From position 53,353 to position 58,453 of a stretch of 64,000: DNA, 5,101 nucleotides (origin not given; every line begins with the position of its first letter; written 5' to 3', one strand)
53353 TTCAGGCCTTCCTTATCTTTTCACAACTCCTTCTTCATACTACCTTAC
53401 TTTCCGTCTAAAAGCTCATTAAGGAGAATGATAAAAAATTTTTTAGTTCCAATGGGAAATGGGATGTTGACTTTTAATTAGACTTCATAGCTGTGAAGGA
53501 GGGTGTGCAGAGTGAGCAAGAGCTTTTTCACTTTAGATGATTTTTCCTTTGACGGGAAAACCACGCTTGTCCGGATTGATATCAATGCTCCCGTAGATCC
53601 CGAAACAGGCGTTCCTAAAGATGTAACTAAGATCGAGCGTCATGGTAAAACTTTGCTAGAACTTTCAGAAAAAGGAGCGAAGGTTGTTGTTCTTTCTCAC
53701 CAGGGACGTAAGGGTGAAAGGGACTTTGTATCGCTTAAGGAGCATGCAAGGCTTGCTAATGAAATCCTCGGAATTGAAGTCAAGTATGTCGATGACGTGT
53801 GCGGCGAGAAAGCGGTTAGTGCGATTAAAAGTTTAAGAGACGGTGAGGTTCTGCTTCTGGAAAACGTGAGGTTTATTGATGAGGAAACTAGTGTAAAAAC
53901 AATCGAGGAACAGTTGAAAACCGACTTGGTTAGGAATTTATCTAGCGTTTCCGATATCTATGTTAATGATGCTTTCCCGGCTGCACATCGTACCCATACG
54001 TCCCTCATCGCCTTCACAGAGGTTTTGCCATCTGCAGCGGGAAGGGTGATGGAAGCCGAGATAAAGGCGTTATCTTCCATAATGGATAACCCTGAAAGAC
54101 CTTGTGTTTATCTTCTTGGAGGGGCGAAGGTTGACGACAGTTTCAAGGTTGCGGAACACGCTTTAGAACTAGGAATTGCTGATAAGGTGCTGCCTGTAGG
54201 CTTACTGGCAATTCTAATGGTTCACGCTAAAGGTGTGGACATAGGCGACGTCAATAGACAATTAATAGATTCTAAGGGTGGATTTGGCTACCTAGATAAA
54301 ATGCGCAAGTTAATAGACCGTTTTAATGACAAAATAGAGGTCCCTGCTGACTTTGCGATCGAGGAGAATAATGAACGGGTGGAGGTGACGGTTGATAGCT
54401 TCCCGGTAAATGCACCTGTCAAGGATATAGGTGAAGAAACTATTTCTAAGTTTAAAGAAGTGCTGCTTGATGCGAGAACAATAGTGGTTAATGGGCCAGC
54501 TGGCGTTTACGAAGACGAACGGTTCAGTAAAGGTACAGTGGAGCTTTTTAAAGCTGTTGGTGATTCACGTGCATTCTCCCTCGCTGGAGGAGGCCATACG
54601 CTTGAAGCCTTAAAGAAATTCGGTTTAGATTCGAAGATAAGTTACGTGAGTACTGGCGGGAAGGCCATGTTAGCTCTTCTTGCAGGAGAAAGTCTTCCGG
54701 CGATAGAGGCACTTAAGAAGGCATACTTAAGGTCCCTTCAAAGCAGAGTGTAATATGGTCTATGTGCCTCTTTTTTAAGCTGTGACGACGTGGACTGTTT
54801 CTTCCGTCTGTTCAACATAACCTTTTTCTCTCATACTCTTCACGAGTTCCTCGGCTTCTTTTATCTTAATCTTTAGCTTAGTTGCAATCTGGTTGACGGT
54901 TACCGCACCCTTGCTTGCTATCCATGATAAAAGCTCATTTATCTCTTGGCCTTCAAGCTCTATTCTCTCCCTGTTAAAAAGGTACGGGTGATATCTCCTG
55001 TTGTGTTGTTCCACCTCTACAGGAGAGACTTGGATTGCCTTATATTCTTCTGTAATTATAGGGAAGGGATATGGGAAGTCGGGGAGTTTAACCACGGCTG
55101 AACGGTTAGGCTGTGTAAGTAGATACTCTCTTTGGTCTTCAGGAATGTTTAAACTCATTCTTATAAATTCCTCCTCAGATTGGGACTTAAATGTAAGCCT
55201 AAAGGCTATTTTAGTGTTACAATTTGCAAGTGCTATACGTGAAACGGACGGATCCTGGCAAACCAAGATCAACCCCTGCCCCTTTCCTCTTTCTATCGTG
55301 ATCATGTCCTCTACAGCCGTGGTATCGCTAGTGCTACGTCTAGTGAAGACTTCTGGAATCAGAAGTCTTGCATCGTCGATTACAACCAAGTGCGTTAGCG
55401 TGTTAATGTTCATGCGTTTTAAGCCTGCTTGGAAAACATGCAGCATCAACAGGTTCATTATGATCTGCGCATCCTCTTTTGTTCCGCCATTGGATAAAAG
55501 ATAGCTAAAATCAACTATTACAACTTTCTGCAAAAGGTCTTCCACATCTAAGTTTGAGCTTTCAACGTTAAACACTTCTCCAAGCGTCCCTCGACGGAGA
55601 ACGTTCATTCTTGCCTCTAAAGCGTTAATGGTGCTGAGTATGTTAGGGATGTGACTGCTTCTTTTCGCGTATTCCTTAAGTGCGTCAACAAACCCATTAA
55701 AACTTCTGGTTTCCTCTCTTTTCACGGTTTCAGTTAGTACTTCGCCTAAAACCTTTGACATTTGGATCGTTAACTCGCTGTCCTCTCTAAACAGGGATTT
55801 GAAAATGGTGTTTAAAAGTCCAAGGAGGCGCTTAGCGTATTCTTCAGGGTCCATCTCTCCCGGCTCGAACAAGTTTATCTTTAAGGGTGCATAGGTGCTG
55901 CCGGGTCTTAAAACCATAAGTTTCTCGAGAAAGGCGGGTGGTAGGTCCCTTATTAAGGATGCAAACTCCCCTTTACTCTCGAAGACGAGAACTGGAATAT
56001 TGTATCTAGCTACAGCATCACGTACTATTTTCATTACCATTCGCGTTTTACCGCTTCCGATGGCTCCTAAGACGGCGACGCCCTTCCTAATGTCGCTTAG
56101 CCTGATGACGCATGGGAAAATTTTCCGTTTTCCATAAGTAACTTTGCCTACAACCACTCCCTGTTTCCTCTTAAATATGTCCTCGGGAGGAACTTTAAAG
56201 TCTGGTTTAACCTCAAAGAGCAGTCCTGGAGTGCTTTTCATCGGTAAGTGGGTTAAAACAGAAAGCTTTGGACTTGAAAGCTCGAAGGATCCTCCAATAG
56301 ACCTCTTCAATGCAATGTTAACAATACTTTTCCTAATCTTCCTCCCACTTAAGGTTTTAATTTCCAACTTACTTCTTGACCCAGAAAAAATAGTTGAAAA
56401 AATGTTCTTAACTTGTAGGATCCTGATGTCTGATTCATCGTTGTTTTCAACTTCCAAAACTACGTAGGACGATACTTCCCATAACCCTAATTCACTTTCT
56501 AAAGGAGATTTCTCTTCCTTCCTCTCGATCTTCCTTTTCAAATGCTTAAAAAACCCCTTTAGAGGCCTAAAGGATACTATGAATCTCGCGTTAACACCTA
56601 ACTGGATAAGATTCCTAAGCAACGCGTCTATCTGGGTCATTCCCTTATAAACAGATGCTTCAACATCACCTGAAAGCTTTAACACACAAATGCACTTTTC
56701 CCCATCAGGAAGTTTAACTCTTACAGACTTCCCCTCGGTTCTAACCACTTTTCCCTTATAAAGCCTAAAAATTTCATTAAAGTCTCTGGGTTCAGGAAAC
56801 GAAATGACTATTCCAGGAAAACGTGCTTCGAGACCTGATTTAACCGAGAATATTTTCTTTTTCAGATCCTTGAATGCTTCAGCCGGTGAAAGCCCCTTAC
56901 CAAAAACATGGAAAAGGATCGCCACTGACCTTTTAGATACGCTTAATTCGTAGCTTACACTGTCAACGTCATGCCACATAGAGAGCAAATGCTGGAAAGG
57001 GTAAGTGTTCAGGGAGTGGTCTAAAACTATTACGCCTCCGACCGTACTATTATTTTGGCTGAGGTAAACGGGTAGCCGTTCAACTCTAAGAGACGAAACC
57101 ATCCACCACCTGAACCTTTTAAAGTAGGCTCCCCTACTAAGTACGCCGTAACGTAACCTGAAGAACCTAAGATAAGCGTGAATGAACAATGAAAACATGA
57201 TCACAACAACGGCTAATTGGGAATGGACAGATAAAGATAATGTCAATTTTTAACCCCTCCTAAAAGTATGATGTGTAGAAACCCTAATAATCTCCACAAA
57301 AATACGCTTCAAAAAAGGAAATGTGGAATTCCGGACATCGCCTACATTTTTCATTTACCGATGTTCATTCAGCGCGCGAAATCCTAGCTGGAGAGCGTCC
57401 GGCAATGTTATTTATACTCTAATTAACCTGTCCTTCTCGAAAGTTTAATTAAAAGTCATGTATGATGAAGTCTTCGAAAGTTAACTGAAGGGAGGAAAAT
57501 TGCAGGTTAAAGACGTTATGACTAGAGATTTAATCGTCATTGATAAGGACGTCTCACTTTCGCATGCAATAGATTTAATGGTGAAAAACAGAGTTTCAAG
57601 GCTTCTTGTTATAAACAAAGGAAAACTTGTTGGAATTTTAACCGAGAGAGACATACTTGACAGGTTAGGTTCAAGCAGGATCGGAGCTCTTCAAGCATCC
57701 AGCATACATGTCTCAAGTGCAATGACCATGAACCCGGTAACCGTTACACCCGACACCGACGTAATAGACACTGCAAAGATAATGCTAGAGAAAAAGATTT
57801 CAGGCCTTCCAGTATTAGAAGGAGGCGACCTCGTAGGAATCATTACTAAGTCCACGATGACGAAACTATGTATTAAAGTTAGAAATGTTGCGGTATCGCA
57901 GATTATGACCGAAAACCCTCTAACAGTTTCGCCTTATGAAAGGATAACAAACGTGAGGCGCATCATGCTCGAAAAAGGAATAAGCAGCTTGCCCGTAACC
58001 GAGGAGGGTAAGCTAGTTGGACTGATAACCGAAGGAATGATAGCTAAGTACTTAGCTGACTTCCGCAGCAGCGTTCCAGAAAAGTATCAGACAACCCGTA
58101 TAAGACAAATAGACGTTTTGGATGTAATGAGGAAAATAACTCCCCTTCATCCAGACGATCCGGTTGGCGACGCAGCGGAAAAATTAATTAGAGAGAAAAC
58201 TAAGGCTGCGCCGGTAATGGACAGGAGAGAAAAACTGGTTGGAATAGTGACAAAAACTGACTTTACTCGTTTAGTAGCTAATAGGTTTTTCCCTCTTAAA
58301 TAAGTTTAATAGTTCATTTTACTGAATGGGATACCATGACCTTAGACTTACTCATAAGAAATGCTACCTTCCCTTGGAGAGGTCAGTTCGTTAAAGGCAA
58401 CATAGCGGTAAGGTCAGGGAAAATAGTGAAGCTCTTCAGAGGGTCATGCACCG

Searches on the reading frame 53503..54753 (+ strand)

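Call 52: search_protein_families(library=pfam, proteins=[window:53503-54753:+], max_evalue=0.00001)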
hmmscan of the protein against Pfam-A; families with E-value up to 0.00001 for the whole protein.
window:53503-54753:+ (416 aa): 1 family
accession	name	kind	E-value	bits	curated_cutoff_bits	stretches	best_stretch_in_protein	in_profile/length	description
PF00162.24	PGK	-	2.9e-113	379.2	27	1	11-396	1-379/379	Phosphoglycerate kinase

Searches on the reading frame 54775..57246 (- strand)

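Call 52: search_protein_families(library=pfam, proteins=[window:54775-57246:-], max_evalue=0.00001)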
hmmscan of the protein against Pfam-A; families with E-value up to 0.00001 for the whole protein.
window:54775-57246:- (823 aa): 1 family
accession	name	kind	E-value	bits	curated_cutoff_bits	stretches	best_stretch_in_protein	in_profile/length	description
PF01935.23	DUF87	-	5.6e-11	43.4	23.2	1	365-584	2-205/220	Helicase HerA, central domain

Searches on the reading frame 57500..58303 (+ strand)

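Call 52: search_protein_families(library=pfam, proteins=[window:57500-58303:+], max_evalue=0.00001)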
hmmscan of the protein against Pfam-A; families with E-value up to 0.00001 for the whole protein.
window:57500-58303:+ (267 aa): 1 family
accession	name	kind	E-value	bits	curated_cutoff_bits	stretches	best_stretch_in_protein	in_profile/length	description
PF00571.33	CBS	-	9e-57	189.6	24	4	3-56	1-55/57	CBS domain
